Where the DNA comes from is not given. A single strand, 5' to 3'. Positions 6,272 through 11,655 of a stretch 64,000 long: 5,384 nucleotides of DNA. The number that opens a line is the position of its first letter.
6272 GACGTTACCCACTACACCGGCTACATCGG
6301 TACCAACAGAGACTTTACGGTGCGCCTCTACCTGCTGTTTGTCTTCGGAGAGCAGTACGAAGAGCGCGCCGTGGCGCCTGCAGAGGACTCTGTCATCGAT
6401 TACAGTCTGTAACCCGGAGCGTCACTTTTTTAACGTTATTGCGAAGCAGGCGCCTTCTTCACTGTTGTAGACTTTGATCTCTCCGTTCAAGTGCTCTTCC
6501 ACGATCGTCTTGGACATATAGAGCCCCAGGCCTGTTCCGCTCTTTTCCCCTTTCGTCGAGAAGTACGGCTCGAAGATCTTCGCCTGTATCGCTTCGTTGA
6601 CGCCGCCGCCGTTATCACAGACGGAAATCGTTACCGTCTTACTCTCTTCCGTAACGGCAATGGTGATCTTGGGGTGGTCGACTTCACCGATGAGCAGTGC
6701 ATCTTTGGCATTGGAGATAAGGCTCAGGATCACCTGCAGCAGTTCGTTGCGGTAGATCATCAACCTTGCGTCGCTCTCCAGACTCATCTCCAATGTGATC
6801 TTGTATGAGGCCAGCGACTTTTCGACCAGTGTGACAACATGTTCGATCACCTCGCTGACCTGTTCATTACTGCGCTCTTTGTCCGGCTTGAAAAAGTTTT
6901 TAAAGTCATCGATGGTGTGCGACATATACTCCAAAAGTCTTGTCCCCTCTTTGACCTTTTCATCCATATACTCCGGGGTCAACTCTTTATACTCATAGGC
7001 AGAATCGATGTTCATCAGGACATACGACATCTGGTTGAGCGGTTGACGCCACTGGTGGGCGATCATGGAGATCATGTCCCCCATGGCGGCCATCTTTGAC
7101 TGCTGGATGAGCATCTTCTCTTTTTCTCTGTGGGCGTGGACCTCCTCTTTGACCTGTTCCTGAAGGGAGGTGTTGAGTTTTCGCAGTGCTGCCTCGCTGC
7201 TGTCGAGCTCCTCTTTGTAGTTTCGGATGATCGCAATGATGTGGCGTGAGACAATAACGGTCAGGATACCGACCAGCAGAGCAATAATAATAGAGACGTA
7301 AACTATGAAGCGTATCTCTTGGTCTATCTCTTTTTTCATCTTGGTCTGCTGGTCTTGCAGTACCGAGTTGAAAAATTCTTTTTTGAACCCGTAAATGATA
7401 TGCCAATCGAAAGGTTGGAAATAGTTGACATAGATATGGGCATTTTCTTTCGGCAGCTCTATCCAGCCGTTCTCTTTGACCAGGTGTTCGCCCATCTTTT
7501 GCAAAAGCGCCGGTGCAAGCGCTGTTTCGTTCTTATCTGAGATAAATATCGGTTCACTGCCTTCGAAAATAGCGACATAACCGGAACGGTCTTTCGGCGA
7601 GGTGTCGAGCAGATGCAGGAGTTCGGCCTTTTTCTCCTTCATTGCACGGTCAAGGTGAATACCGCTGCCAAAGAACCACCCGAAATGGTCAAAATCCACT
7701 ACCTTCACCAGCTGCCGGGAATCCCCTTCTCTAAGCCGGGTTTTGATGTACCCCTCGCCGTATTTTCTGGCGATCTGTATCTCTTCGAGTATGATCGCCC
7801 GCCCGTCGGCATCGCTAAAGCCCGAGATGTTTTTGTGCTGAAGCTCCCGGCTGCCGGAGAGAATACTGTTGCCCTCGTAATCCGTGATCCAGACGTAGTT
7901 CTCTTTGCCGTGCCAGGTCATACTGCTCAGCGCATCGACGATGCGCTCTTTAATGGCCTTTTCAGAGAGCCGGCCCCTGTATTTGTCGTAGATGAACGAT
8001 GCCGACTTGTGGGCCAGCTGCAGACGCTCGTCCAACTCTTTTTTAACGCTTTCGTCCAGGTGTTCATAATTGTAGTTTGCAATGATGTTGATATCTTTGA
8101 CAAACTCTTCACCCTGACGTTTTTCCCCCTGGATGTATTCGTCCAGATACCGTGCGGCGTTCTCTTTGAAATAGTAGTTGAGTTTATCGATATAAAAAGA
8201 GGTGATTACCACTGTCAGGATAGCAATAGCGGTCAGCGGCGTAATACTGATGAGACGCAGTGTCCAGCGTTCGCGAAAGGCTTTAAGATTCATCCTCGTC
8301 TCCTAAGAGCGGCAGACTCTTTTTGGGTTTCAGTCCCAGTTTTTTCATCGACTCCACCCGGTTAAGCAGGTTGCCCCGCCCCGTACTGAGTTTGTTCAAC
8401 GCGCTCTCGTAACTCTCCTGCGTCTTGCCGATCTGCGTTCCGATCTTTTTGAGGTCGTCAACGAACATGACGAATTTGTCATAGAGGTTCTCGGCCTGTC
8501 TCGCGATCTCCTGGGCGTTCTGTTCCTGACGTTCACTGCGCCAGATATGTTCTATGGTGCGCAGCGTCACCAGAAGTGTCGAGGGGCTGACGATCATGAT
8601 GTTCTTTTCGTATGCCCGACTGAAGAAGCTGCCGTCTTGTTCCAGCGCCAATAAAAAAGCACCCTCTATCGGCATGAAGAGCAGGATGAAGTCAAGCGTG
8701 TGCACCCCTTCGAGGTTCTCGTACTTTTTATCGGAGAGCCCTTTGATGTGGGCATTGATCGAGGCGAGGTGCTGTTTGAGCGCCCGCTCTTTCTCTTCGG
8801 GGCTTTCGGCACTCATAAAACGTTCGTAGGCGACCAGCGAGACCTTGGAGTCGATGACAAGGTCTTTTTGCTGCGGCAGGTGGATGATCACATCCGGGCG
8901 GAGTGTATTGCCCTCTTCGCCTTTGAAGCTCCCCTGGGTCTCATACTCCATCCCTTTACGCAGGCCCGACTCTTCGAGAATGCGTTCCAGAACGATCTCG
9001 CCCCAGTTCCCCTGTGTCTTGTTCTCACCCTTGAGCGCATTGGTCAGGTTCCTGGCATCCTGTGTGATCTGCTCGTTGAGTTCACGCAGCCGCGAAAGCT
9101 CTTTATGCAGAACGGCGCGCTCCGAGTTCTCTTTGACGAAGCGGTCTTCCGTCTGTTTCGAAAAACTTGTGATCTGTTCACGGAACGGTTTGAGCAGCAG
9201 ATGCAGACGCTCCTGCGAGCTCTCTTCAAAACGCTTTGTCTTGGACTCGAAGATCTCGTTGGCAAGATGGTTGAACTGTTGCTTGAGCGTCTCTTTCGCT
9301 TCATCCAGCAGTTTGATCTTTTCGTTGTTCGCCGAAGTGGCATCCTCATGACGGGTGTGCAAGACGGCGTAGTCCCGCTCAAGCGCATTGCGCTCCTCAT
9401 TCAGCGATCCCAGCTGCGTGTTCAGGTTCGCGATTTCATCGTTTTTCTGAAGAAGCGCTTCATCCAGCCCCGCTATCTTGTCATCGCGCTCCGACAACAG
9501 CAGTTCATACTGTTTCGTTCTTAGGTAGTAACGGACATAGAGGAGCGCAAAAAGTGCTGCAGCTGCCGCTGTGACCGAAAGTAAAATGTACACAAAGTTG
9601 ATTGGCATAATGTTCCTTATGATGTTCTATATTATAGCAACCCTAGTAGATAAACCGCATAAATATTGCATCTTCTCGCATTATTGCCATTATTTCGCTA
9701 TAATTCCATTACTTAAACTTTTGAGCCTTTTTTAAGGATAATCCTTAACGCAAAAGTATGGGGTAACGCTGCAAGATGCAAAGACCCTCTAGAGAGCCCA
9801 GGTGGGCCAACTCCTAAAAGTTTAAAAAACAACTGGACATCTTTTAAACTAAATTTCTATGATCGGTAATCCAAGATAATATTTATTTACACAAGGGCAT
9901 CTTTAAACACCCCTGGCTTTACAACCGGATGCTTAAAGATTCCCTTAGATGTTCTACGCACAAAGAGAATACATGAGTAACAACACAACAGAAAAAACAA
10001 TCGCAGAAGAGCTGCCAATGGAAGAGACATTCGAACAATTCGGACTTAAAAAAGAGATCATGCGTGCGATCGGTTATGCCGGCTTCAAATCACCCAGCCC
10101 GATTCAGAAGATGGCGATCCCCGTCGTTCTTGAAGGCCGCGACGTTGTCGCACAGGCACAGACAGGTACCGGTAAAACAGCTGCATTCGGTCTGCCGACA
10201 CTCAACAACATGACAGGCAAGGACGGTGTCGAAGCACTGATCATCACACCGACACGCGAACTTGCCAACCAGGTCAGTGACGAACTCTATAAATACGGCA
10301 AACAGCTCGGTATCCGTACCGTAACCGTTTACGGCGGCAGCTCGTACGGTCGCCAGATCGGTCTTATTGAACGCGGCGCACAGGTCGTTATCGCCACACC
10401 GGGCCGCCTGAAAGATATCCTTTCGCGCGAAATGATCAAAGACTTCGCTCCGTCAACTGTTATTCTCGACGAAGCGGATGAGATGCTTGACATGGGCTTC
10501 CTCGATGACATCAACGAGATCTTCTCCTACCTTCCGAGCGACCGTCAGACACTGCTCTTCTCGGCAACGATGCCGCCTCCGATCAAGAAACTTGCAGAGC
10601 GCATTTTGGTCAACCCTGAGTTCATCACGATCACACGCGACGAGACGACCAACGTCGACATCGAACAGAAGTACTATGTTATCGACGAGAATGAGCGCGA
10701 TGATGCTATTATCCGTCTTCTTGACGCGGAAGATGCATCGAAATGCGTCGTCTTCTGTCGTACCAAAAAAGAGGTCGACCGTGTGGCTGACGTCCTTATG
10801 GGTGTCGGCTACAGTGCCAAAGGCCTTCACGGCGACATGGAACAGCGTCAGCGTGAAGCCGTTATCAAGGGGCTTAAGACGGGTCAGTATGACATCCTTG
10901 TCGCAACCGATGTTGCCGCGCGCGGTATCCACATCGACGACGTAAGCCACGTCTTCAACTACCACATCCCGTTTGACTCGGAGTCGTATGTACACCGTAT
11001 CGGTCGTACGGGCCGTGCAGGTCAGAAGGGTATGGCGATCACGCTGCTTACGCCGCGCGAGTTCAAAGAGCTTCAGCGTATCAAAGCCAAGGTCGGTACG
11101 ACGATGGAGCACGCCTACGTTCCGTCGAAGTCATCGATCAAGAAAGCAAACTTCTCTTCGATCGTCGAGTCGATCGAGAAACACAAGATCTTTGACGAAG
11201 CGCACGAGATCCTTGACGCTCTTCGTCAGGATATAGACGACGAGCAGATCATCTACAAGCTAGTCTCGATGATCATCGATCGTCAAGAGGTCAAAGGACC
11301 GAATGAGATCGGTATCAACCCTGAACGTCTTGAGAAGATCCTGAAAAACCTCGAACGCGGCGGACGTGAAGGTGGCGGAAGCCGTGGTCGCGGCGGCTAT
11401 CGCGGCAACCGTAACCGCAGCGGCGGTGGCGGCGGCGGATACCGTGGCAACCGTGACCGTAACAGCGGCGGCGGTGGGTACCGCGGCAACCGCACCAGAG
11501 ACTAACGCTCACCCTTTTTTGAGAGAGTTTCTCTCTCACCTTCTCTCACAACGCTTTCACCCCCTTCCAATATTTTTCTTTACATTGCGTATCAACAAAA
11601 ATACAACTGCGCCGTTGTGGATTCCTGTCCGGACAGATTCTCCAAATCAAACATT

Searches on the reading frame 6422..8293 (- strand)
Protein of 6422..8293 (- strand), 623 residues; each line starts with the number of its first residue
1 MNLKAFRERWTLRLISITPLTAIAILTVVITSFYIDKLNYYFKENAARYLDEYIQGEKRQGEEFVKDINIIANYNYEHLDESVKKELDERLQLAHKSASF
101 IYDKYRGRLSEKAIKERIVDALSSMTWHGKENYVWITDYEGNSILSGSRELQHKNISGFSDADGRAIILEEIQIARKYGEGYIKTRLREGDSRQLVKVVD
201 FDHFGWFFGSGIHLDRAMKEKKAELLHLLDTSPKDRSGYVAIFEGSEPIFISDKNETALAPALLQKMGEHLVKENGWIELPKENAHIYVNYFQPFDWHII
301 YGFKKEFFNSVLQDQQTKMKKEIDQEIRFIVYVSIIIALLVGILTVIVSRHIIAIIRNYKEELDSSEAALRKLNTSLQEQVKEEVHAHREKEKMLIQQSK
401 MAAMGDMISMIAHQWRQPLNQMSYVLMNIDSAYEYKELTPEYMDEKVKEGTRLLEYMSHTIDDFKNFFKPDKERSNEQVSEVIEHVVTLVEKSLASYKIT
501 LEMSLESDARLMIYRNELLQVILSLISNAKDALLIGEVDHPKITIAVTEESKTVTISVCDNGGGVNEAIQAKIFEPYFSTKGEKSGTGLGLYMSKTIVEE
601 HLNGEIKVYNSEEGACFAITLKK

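Call 62: search_protein_families(library=pfam, proteins=[window:6422-8293:-], max_evalue=0.00001)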
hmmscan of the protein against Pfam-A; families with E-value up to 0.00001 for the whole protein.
window:6422-8293:- (623 aa): 3 families
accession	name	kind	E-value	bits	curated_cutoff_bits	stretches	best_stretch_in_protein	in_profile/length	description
PF08269.17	dCache_2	-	5e-38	131.4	26.5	1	39-306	2-295/298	Cache domain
PF02518.31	HATPase_c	-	4.6e-19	69.3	26.4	1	516-622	4-108/111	Histidine kinase-, DNA gyrase B-, and HSP90-like ATPase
PF17200.10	sCache_2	-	1.1e-16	61.6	25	1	83-216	5-144/155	Single Cache domain 2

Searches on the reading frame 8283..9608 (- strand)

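Call 62: search_protein_families(library=pfam, proteins=[window:8283-9608:-], max_evalue=0.00001)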
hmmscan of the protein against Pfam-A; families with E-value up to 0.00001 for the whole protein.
window:8283-9608:- (441 aa): 1 family
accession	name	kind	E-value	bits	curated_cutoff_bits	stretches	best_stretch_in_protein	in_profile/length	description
PF02646.22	RmuC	-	6.1e-109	364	26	1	133-430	1-290/291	RmuC family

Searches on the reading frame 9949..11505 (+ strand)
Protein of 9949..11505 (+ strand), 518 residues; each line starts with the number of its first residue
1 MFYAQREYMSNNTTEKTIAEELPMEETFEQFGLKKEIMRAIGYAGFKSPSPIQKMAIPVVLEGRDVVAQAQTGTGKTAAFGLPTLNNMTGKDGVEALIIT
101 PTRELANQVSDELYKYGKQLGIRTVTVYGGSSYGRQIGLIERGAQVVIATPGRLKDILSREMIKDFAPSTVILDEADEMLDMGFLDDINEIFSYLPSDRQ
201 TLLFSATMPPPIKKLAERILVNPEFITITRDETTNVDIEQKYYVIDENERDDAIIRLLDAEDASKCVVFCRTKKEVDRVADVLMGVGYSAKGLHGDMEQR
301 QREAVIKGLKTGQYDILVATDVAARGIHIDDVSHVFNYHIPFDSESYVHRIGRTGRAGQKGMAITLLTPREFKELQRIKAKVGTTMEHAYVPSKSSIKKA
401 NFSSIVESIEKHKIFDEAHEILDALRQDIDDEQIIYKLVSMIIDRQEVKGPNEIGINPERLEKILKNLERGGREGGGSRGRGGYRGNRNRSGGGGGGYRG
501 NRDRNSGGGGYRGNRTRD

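Call 62: search_protein_families(library=pfam, proteins=[window:9949-11505:+], max_evalue=0.00001)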
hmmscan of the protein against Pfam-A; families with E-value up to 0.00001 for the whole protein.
window:9949-11505:+ (518 aa): 3 families
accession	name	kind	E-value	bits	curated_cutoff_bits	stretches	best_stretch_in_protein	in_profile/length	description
PF00270.35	DEAD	-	5.6e-53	179.5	26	1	50-214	1-166/167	DEAD/DEAH box helicase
PF00271.37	Helicase_C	-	9e-33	113.3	23.5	1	252-358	4-110/110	Helicase conserved C-terminal domain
PF04851.21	ResIII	-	3.2e-08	34.1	22.5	1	51-208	6-162/164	Type III restriction enzyme, res subunit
